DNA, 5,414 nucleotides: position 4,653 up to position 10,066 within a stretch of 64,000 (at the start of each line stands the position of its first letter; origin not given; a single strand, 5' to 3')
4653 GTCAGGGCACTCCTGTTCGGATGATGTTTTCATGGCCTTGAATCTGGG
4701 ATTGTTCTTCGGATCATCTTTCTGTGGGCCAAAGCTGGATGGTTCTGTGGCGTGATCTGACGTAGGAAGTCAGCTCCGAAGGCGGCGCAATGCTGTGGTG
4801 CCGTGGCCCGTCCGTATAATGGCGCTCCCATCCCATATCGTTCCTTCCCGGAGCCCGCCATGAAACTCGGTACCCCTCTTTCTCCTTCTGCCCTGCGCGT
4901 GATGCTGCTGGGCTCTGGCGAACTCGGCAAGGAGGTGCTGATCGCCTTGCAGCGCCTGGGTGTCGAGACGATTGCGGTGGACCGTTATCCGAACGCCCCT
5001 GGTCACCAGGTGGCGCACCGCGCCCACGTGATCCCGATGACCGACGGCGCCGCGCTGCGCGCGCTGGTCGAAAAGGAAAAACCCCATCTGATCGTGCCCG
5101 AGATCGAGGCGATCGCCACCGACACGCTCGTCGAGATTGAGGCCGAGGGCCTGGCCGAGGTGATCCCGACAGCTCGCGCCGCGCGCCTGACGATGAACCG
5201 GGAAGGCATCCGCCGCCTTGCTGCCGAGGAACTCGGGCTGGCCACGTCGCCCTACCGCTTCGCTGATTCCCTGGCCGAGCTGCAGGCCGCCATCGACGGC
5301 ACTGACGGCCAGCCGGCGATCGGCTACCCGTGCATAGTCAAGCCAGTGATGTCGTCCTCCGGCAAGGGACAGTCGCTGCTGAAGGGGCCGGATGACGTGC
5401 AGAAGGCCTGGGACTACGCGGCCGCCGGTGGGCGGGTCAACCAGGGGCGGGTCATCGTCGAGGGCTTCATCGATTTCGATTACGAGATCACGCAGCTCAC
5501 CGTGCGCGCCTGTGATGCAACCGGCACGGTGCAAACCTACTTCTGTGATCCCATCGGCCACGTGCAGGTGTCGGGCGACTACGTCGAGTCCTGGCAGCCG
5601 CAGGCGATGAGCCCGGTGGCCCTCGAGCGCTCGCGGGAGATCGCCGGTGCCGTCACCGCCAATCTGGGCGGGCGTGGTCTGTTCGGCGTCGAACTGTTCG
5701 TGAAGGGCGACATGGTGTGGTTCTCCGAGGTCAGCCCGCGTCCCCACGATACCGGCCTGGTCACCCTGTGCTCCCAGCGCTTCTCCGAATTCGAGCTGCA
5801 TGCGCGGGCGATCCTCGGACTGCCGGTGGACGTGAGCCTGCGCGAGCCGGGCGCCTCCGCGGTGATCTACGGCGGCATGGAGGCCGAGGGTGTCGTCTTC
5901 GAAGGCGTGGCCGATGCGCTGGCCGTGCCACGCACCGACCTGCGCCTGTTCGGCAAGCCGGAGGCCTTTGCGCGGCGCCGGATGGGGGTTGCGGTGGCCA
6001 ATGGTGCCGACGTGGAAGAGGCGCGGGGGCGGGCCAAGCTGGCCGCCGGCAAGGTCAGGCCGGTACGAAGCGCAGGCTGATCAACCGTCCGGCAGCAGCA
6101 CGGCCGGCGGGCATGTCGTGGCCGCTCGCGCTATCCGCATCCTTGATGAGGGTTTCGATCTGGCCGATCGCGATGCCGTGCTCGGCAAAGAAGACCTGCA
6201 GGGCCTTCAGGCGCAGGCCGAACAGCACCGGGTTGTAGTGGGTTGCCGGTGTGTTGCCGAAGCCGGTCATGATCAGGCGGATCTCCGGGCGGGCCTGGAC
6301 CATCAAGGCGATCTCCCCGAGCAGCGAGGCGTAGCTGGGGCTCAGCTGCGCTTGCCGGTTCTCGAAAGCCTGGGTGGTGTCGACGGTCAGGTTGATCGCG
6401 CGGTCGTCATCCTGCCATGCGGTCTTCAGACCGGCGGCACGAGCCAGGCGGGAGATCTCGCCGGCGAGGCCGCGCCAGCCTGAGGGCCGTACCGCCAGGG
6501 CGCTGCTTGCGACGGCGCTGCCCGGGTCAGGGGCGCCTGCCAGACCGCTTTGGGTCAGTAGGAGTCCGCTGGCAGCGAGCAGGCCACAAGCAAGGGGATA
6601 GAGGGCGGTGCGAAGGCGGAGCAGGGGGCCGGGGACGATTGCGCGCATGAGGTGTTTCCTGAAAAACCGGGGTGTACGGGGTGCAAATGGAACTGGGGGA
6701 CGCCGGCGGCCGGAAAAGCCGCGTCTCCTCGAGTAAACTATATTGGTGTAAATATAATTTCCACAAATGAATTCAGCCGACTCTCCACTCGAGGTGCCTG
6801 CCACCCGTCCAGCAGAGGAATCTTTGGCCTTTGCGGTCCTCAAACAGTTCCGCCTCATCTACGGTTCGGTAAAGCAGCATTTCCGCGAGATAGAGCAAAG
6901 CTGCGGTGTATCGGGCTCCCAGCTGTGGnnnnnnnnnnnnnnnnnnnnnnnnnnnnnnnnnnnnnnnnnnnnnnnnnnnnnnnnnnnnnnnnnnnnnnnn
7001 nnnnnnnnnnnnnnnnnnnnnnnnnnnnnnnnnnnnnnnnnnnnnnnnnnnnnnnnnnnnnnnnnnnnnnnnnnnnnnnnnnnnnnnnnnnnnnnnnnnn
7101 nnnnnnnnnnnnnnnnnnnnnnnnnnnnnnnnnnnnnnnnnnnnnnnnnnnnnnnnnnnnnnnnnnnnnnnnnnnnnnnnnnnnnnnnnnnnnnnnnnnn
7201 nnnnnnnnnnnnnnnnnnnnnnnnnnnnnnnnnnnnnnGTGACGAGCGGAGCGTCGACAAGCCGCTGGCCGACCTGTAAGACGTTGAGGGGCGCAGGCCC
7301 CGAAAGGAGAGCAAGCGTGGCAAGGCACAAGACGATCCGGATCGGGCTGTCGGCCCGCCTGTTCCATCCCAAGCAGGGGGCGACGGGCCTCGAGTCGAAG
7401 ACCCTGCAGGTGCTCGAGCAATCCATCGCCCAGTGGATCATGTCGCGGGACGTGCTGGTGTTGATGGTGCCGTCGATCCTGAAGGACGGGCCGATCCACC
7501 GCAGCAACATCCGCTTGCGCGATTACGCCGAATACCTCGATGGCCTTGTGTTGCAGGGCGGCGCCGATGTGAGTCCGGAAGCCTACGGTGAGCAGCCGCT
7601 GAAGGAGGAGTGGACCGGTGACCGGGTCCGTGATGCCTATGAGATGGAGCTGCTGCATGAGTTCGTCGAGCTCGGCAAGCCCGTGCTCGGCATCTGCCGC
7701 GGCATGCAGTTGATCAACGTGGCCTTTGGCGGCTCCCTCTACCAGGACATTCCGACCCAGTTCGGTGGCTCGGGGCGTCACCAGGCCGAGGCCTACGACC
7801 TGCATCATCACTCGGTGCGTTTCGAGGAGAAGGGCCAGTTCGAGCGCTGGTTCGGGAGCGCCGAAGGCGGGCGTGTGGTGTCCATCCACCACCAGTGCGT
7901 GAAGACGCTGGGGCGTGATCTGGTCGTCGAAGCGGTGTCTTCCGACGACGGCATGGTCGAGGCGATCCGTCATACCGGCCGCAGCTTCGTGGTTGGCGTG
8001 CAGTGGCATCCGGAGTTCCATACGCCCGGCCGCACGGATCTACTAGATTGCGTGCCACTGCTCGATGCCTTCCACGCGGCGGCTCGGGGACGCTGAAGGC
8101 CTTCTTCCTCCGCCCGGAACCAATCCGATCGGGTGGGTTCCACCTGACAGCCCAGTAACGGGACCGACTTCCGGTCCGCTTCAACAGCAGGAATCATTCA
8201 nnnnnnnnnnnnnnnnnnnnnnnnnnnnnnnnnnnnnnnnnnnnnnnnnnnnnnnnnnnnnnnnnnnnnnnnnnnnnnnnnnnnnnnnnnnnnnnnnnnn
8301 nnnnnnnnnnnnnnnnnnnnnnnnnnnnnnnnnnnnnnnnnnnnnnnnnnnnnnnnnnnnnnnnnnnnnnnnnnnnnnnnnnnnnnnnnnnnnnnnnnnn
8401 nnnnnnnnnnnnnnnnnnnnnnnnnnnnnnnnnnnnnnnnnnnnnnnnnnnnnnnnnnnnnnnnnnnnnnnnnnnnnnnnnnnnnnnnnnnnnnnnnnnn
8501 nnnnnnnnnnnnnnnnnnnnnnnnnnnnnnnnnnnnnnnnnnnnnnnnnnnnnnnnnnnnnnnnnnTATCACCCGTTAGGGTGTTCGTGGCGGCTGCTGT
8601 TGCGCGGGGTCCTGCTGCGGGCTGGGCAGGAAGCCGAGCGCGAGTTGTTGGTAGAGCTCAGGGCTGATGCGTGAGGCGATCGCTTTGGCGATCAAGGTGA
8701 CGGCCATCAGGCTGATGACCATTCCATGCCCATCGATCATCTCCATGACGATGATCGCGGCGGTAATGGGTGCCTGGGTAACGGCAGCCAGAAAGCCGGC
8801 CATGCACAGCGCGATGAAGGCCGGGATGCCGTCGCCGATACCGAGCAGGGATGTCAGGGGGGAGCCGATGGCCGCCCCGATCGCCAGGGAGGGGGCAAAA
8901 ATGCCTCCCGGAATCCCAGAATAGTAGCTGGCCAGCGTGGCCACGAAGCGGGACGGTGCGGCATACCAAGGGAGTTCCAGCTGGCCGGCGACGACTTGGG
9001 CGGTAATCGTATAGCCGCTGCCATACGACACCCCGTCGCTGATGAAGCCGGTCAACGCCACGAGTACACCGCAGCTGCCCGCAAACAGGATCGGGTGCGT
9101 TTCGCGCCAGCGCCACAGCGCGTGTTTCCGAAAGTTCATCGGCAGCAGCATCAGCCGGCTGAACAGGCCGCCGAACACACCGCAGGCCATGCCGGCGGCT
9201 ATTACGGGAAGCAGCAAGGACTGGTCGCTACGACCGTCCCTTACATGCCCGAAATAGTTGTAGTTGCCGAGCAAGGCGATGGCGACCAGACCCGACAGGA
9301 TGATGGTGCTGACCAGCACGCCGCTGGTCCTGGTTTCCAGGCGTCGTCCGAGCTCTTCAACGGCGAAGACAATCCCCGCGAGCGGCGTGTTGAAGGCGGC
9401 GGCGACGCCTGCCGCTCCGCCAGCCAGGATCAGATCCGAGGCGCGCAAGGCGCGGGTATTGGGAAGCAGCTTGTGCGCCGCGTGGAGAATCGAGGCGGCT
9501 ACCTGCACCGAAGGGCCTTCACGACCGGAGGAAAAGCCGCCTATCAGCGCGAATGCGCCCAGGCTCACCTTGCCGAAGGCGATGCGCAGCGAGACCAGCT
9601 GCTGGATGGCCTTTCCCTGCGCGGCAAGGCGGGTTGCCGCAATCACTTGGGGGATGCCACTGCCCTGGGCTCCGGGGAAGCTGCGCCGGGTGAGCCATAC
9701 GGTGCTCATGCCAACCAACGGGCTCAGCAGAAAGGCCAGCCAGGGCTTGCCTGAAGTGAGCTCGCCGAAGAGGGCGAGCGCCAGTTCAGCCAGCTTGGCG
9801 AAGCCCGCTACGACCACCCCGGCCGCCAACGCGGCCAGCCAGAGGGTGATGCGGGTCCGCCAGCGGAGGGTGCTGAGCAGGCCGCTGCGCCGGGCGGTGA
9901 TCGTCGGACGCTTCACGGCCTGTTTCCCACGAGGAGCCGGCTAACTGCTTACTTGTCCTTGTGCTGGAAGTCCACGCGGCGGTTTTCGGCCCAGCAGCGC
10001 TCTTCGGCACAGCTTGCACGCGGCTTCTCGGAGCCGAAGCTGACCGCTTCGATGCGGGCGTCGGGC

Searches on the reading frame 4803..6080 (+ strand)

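Call 33: search_protein_families(library=pfam, proteins=[window:4803-6080:+], max_evalue=0.00001)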
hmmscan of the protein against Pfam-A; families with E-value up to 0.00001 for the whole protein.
window:4803-6080:+ (425 aa): 3 families
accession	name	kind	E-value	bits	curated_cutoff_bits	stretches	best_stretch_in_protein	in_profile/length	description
PF02222.28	ATP-grasp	-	2.2e-48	164.7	27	1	140-330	2-179/179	ATP-grasp domain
PF21244.3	PurT_C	-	1.5e-24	85.7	26.7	1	350-418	1-68/68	PurT, C-terminal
PF22660.2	RS_preATP-grasp-like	-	4.4e-09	37.1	27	1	33-127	4-94/98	Ribonucleotide synthetase preATP-grasp domain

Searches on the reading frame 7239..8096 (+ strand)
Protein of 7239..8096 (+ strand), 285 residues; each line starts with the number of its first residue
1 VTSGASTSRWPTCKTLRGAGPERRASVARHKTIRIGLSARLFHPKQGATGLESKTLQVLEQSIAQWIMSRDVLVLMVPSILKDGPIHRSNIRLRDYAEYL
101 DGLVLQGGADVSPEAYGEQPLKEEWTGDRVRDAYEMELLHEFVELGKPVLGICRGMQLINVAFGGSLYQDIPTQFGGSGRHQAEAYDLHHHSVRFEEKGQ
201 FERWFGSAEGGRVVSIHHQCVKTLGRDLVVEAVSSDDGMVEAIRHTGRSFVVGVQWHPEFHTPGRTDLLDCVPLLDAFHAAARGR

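Call 33: search_protein_families(library=pfam, proteins=[window:7239-8096:+], max_evalue=0.00001)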
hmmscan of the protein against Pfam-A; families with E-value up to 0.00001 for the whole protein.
window:7239-8096:+ (285 aa): 2 families
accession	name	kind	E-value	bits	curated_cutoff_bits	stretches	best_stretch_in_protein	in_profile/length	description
PF07722.19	Peptidase_C26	-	1.8e-55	188.5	20.5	1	53-259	19-219/219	Peptidase C26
PF00117.34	GATase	-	3.1e-20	73.1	22.8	1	134-262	60-176/190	Glutamine amidotransferase class-I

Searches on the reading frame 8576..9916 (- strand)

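Call 33: search_protein_families(library=pfam, proteins=[window:8576-9916:-], max_evalue=0.00001)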
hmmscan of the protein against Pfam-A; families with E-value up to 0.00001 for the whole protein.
window:8576-9916:- (446 aa): 1 family
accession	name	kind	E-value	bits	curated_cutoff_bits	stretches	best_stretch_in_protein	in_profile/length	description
PF00654.25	Voltage_CLC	-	4.2e-79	266.7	24.8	1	69-414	2-345/346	Voltage gated chloride channel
